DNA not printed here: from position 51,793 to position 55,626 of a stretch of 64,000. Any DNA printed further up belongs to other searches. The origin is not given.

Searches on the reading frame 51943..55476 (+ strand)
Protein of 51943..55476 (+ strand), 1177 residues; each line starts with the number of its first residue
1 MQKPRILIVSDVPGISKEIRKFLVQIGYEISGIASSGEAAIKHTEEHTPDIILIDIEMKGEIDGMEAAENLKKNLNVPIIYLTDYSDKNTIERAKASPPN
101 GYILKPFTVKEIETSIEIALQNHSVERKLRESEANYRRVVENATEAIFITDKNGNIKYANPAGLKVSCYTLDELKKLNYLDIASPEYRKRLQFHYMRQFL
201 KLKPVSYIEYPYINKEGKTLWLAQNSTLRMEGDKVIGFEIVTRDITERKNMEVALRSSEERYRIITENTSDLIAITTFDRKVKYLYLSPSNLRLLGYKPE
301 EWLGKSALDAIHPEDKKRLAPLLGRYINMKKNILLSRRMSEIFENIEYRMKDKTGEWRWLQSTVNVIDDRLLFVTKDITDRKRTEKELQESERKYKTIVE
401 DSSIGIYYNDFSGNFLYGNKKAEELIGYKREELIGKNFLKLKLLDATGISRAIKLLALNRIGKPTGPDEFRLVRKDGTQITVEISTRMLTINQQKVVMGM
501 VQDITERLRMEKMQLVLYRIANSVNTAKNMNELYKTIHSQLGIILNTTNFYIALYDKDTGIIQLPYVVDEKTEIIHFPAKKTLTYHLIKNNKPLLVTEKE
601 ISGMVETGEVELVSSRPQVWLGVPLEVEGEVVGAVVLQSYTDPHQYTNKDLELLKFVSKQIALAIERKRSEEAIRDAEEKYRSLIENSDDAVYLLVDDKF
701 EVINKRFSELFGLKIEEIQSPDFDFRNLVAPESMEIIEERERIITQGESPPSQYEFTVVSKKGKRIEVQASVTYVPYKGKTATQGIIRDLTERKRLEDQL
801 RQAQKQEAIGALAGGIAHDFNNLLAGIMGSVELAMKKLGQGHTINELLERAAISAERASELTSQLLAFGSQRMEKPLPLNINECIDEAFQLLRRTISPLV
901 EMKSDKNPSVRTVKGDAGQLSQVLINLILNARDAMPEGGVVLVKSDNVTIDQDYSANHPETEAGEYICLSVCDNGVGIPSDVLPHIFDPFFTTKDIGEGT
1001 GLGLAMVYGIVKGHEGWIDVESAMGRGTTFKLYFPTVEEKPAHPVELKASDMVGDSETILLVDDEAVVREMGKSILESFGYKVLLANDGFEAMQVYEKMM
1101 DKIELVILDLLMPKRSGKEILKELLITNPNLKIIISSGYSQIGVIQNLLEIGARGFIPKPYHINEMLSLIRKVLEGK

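Call 65: search_protein_families(library=pfam, proteins=[window:51943-55476:+], max_evalue=0.00001)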
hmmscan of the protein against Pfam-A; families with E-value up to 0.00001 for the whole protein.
window:51943-55476:+ (1177 aa): 11 families
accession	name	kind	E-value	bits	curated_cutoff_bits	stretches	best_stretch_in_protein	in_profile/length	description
PF00072.30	Response_reg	-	3.9e-44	149.8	30.2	2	1059-1170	1-110/111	Response regulator receiver domain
PF13426.13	PAS_9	-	6.3e-39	132.8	27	3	405-506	3-103/103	PAS domain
PF00989.32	PAS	-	1.8e-30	105.7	22.6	2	394-504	2-113/113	PAS fold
PF08447.18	PAS_3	-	1.8e-29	102.3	25.6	1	285-369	2-77/89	PAS fold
PF13188.13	PAS_8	-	6.1e-28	96.2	21.8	2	679-735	1-59/65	PAS domain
PF02518.31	HATPase_c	-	5.1e-24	85.3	26.4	1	915-1036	1-109/111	Histidine kinase-, DNA gyrase B-, and HSP90-like ATPase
PF08448.16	PAS_4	-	3.2e-23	82.5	23.1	1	141-249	2-109/110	PAS fold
PF13185.12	GAF_2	-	4.1e-09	37.2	28.6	1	528-666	2-136/136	GAF domain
PF01590.32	GAF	-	2.5e-08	35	22.4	1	531-665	3-133/133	GAF domain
PF00512.31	HisKA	-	4.8e-08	33.4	26.9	1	811-870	4-62/66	His Kinase A (phospho-acceptor) domain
PF24820.1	Diguanyl_cycl_sensor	-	5.1e-06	26.8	28.1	0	412-500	15-107/109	Diguanylate cyclase-like sensor domain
